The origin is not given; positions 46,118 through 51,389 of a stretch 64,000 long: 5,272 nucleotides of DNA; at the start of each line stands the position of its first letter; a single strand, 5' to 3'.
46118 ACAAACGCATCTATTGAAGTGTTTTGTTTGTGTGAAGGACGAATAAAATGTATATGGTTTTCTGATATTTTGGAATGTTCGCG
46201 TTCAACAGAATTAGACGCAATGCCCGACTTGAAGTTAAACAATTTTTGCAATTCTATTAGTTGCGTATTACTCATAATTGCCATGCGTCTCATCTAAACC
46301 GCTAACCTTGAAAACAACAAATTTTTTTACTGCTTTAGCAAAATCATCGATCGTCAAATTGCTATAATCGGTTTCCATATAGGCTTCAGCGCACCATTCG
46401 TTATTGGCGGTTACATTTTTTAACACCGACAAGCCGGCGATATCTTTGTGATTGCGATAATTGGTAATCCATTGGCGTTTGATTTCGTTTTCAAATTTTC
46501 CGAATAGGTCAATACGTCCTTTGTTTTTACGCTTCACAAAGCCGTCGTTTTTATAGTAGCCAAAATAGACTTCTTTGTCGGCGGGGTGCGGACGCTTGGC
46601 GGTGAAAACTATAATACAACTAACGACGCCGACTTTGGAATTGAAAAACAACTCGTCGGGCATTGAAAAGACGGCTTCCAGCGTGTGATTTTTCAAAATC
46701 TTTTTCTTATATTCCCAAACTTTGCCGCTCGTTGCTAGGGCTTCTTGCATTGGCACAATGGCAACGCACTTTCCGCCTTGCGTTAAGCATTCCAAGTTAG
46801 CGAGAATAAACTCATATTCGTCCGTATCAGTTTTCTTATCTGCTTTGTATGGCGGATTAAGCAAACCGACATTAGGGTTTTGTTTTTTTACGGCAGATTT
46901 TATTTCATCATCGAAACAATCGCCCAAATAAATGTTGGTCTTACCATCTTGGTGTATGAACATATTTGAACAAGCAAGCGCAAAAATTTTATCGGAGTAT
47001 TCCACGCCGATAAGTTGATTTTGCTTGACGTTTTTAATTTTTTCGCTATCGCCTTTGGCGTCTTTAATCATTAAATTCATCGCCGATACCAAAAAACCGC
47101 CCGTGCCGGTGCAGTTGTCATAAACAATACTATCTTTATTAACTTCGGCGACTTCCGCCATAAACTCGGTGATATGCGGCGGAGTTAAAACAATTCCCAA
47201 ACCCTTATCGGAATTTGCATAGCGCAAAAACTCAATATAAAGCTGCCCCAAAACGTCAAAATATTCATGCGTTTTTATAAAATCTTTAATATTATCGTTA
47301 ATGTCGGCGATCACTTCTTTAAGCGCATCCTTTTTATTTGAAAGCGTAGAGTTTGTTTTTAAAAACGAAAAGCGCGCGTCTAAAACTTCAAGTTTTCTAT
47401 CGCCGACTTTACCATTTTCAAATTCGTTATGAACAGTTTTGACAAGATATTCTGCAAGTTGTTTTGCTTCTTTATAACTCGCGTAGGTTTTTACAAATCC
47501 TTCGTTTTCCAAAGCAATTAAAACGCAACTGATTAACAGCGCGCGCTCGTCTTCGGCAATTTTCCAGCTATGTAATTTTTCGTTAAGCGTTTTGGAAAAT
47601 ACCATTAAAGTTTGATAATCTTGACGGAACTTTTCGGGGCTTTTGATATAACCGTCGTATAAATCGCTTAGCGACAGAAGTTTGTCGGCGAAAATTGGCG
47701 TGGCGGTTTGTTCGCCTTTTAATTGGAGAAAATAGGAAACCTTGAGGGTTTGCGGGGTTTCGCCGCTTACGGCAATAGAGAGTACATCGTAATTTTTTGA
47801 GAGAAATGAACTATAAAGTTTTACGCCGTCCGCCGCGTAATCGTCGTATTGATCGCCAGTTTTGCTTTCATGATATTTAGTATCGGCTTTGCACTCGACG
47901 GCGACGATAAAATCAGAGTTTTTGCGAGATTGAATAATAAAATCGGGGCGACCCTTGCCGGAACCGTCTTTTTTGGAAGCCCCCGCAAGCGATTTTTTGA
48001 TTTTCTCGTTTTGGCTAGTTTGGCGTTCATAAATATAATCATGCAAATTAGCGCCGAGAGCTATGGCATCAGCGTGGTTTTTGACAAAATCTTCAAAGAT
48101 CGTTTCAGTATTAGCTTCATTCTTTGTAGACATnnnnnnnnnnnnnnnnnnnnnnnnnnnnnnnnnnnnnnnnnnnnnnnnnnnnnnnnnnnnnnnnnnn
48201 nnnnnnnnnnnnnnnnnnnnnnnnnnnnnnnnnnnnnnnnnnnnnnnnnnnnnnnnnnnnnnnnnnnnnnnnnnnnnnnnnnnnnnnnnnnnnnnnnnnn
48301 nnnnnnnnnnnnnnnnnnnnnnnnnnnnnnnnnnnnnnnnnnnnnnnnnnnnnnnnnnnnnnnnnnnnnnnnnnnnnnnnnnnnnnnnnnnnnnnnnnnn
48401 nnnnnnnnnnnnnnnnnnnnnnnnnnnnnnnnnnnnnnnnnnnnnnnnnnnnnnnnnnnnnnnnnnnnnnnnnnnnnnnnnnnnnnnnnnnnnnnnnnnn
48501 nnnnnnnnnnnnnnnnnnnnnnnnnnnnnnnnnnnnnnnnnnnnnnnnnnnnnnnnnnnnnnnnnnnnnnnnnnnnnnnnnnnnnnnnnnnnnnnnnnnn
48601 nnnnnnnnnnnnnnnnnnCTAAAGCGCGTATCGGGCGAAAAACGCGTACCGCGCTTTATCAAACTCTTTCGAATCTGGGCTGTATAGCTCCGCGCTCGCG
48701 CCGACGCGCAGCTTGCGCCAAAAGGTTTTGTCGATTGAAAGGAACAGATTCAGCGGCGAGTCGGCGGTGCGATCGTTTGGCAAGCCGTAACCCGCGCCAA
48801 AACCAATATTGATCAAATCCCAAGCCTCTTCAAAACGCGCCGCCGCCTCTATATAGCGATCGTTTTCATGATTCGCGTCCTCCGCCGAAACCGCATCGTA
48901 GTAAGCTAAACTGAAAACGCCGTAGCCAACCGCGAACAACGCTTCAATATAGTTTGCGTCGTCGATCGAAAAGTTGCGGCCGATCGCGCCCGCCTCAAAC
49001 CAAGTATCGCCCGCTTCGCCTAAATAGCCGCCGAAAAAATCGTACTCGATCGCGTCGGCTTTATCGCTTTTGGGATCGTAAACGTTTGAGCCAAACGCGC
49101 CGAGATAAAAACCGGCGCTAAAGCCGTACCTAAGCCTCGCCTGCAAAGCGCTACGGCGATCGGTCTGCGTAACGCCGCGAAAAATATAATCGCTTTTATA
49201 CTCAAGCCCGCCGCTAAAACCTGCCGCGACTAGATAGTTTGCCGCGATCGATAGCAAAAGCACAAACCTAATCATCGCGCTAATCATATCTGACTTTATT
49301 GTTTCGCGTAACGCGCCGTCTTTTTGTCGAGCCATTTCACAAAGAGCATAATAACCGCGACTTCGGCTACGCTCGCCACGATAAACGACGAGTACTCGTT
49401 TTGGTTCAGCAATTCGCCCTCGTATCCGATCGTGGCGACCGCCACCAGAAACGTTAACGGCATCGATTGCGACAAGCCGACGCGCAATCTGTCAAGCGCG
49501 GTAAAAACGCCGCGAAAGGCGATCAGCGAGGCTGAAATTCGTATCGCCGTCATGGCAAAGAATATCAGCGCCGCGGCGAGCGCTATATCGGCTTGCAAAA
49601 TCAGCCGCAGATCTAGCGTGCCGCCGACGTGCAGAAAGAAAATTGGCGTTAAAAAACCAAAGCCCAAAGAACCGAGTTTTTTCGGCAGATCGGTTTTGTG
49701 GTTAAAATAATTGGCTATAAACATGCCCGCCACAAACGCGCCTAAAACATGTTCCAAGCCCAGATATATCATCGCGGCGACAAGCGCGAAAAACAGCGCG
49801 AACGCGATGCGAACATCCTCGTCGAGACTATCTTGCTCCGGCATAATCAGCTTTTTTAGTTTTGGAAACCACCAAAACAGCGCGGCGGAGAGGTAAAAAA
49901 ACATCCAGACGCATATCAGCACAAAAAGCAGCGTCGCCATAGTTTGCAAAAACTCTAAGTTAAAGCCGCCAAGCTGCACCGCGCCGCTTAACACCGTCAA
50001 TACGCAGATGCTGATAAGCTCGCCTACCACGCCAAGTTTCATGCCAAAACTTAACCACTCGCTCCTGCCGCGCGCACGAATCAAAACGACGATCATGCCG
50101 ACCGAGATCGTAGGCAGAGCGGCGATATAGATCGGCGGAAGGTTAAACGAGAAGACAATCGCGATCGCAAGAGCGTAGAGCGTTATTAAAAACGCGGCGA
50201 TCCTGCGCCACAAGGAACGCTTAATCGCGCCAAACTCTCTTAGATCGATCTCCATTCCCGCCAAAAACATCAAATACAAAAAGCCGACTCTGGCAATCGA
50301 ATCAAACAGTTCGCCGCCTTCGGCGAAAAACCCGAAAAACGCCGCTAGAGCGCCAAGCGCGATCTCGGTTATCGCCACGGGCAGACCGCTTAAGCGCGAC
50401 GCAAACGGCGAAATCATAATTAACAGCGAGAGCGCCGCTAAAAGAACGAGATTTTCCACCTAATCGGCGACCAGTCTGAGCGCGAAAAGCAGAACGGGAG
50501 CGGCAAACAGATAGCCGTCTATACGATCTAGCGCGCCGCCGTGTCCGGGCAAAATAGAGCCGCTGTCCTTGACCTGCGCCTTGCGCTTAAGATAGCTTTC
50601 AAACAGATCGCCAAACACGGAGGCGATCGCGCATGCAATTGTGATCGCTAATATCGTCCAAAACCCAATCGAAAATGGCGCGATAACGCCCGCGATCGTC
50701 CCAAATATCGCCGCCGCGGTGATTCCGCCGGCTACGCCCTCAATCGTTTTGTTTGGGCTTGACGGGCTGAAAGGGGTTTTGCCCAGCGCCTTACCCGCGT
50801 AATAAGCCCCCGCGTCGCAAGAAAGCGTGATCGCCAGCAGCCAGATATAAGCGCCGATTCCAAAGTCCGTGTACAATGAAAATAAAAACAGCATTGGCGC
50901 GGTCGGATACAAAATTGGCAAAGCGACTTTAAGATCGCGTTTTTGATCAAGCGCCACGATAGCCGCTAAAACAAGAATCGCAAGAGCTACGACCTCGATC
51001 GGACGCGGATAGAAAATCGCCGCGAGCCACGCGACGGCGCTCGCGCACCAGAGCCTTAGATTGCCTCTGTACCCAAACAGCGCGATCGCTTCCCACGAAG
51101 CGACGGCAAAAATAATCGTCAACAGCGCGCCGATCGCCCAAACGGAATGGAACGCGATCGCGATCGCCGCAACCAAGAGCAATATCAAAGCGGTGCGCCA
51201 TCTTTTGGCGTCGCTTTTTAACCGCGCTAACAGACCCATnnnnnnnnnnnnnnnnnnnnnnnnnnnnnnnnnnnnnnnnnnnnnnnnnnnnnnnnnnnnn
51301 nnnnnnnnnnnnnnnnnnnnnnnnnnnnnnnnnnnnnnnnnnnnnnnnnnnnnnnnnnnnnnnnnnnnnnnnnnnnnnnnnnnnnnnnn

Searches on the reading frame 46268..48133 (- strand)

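Call 9: search_protein_families(library=pfam, proteins=[window:46268-48133:-], max_evalue=0.001)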
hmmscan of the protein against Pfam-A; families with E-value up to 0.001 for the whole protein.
window:46268-48133:- (621 aa): 1 family
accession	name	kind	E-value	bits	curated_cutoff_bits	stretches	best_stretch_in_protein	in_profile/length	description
PF02384.22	N6_Mtase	-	2.9e-31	109.4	20.4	1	293-569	4-282/311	N-6 DNA Methylase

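Call 10: search_protein_families(library=phrogs, proteins=[window:46268-48133:-], max_evalue=0.001)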
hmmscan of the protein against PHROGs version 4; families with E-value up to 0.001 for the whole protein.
window:46268-48133:- (621 aa): 4 families
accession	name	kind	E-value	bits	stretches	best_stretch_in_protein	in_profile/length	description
phrog_13671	-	other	5.2e-77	260.8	1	168-613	183-654/666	DNA methyltransferase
phrog_2713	-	unknown function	2.3e-34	120.3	1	151-540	13-425/520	-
phrog_6380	-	other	1.6e-06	28.3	1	310-569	17-275/382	DNA methyltransferase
phrog_5696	-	unknown function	2.6e-05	24.7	1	281-358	88-170/250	-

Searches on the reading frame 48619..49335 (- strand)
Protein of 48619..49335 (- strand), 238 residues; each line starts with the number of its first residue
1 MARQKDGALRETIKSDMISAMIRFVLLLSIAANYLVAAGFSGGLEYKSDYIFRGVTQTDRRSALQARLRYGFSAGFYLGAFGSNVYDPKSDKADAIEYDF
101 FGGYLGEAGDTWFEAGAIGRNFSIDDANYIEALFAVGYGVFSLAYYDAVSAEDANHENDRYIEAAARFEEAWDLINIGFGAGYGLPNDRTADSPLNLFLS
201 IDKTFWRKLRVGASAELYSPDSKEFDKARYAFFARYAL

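Call 9: search_protein_families(library=pfam, proteins=[window:48619-49335:-], max_evalue=0.001)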
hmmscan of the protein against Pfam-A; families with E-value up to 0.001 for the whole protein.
window:48619-49335:- (238 aa): 1 family
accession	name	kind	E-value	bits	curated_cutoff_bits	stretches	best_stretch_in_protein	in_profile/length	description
PF09694.16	Gcw_chp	-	2.8e-14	54.1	24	1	40-169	10-151/230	Bacterial protein of unknown function (Gcw_chp)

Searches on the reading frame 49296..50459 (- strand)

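Call 9: search_protein_families(library=pfam, proteins=[window:49296-50459:-], max_evalue=0.001)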
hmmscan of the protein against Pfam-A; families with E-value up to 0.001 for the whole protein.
window:49296-50459:- (387 aa): 1 family
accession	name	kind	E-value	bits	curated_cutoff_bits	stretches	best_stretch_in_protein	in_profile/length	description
PF00999.27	Na_H_Exchanger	-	7.4e-37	127.5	26.2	1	12-376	4-371/375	Sodium/hydrogen exchanger, transmembrane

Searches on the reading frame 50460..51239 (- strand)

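Call 99: search_protein_families(library=pfam, proteins=[window:50460-51239:-], max_evalue=0.0001)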
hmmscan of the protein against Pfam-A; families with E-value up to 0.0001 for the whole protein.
window:50460-51239:- (259 aa): 1 family
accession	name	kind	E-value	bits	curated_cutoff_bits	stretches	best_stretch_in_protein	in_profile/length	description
PF01148.25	CTP_transf_1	-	2.9e-50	172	24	1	12-256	2-263/264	Cytidylyltransferase family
